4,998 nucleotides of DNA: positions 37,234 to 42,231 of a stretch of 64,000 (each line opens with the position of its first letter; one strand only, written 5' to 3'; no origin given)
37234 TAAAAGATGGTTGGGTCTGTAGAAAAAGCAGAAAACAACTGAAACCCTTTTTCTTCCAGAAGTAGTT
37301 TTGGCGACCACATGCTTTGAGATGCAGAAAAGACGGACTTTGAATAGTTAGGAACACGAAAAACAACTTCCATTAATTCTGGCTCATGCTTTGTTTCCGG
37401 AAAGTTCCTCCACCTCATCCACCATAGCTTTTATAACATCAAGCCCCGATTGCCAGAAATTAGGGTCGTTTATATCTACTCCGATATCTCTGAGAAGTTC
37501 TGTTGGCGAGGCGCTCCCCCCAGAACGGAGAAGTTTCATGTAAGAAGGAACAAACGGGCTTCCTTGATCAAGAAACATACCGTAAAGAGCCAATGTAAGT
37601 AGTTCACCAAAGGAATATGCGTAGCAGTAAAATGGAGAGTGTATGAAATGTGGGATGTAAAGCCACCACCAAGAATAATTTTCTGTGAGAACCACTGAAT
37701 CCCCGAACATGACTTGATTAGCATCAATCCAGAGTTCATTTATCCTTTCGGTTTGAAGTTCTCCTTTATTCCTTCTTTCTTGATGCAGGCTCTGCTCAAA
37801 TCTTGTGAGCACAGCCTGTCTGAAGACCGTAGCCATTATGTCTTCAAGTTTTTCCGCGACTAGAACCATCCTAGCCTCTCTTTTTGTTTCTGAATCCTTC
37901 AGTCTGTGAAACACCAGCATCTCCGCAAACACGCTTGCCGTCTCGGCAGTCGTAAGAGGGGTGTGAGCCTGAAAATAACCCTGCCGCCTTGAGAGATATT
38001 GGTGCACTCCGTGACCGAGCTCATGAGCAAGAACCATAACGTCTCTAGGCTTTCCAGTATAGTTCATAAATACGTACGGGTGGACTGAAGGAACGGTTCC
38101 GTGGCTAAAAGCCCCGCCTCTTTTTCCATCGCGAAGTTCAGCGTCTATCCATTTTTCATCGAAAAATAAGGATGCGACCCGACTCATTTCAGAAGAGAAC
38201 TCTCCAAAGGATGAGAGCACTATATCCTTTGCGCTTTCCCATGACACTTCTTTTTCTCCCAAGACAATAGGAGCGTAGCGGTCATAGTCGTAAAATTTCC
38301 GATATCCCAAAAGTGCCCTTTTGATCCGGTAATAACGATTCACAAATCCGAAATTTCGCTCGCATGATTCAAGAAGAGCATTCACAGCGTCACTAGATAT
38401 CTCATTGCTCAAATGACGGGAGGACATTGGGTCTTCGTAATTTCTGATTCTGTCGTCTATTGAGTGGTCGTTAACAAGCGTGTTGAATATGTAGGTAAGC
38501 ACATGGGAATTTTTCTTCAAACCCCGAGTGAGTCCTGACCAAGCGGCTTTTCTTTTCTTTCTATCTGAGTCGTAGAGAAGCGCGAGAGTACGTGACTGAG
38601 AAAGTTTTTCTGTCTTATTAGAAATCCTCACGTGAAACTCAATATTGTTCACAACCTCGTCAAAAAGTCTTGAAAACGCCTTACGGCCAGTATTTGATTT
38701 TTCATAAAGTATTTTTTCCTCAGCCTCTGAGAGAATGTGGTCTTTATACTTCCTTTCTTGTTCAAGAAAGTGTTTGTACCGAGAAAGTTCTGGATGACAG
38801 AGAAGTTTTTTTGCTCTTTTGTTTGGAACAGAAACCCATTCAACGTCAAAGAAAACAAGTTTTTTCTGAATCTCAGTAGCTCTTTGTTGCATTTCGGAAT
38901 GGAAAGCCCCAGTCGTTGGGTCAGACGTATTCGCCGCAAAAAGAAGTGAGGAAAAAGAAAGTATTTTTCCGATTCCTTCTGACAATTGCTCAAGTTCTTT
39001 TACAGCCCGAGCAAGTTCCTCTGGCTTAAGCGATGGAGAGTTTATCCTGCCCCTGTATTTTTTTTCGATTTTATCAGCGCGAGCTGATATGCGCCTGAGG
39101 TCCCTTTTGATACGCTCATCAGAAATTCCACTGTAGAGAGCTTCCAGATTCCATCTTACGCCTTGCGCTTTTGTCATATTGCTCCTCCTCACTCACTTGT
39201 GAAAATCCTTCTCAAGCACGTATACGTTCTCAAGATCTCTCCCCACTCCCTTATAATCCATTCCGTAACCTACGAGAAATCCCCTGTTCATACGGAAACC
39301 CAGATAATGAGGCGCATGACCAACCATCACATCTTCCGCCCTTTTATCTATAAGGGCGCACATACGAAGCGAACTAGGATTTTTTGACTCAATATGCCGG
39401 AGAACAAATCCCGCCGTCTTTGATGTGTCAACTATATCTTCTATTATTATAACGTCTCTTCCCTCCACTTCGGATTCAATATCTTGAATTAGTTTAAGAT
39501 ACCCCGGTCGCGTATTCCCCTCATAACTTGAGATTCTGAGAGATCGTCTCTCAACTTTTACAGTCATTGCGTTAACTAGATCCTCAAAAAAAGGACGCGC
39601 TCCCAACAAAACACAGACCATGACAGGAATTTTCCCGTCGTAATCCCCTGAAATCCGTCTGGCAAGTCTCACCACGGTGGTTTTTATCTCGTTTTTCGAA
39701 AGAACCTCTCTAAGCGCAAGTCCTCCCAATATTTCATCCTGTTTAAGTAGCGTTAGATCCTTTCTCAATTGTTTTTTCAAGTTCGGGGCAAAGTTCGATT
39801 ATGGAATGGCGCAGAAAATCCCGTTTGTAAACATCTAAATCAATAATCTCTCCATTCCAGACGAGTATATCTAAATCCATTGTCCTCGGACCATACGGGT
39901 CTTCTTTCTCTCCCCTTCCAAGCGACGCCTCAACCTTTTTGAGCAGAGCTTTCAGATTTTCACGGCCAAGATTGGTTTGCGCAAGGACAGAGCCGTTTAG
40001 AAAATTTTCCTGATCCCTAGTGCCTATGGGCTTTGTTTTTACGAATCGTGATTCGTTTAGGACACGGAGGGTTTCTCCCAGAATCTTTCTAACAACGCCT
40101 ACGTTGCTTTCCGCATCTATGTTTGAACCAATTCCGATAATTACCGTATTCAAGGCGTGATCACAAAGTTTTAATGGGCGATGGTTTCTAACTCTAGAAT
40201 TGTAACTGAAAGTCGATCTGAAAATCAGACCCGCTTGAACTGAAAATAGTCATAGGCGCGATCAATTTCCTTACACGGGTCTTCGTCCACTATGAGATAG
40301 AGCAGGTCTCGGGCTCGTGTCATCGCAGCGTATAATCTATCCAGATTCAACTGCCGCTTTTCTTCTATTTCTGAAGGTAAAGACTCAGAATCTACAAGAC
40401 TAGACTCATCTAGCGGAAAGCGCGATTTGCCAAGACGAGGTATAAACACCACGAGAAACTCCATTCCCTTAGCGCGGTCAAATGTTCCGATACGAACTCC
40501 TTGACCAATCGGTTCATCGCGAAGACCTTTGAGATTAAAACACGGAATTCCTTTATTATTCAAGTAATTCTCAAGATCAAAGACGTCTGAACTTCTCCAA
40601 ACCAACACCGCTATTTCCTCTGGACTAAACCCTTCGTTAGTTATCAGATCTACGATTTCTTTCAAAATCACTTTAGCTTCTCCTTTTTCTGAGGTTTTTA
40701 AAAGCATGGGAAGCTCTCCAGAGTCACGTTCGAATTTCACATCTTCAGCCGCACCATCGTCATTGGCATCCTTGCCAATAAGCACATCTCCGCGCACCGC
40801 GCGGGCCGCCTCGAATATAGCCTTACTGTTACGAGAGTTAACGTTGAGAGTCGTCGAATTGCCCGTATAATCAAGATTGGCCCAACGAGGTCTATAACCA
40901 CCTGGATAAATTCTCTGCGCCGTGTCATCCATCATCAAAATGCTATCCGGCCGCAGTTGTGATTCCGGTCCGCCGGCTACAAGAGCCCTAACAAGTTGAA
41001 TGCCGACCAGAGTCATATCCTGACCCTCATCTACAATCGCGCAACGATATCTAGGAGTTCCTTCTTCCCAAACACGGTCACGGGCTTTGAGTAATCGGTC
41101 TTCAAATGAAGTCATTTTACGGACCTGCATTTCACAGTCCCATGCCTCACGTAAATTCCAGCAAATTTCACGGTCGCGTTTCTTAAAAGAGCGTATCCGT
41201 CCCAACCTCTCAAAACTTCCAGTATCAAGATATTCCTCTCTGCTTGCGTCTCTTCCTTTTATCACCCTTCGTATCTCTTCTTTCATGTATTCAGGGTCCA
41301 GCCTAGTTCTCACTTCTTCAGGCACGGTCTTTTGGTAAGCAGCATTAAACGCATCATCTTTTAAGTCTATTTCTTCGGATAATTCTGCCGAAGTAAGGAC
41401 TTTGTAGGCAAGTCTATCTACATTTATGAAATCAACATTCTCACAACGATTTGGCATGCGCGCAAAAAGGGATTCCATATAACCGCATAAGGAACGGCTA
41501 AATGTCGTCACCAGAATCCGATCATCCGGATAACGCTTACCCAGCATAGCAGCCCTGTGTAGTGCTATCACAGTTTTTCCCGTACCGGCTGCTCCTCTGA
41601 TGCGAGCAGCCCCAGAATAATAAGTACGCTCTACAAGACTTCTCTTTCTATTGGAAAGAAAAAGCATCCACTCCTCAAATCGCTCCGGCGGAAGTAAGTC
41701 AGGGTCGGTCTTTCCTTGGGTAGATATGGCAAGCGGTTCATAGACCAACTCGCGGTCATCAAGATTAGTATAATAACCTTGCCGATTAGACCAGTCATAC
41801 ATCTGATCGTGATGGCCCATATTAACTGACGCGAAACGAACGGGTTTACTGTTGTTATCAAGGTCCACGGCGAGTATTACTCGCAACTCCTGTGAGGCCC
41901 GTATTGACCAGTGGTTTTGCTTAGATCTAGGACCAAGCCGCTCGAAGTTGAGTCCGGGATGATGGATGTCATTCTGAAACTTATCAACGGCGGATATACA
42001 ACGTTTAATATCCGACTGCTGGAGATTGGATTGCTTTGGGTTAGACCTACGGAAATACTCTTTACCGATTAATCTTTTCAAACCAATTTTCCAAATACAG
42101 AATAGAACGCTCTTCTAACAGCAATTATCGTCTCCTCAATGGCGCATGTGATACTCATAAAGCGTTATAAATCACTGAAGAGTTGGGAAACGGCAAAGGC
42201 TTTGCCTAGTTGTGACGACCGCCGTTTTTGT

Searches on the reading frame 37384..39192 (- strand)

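Call 49: search_protein_families(library=ncbifam, proteins=[window:37384-39192:-])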
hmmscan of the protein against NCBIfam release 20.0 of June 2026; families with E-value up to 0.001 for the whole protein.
window:37384-39192:- (602 aa): 3 families
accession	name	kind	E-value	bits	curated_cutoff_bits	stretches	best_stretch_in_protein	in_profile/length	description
TIGR02290.1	M3_fam_3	subfamily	2.7e-197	657.3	561.7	1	13-597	1-587/587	M3 family oligoendopeptidase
TIGR00181.1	pepF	equivalog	3.9e-110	369.5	490.55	1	12-597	8-591/591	oligoendopeptidase F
TIGR02289.1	M3_not_pepF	subfamily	7e-33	114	442.35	1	51-575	13-528/549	M3 family oligoendopeptidase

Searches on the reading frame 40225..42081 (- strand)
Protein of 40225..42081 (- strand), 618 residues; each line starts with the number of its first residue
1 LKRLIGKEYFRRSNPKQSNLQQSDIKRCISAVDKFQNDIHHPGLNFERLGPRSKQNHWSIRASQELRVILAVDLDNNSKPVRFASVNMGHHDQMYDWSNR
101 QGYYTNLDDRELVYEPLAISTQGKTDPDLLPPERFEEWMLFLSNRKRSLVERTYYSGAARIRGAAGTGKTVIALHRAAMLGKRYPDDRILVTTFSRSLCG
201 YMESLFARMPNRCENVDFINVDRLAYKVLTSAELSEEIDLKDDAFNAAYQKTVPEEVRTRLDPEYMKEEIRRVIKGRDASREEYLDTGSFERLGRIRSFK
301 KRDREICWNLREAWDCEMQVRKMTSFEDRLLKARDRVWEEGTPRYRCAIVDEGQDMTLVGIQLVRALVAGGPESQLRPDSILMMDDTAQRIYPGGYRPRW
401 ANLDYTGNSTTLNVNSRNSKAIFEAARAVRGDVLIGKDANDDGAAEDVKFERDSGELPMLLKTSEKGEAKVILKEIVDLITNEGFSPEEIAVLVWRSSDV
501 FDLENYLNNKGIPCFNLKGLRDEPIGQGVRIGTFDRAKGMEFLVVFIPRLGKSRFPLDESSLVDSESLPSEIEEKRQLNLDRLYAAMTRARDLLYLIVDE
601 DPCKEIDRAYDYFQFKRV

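Call 49: search_protein_families(library=ncbifam, proteins=[window:40225-42081:-])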
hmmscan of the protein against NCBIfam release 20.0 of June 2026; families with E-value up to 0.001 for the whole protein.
window:40225-42081:- (618 aa): 7 families
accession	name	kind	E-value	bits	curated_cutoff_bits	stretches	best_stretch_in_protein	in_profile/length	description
TIGR01073.1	pcrA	equivalog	3.6e-15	55.4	911.2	2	161-513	22-370/725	DNA helicase PcrA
NF010487.0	PRK13909.1-4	equivalog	2.3e-09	36.1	759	1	349-515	332-503/924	RecB-like helicase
TIGR01075.1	uvrD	equivalog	1.1e-08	33.9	1144.45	1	526-598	546-609/715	DNA helicase II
NF008743.0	PRK11773.1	equivalog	5.8e-08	31.6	965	0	527-598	552-614/720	DNA helicase II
TIGR01074.1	rep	equivalog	9.9e-05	20.8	951.45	0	523-598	546-611/668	DNA helicase Rep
NF041254.1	motor_HelR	exception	0.00018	19.9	750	1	152-188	197-231/706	RNA polymerase recycling motor ATPase HelR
NF008276.0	PRK11054.1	equivalog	0.00031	19.3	543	0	536-602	596-666/684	DNA helicase IV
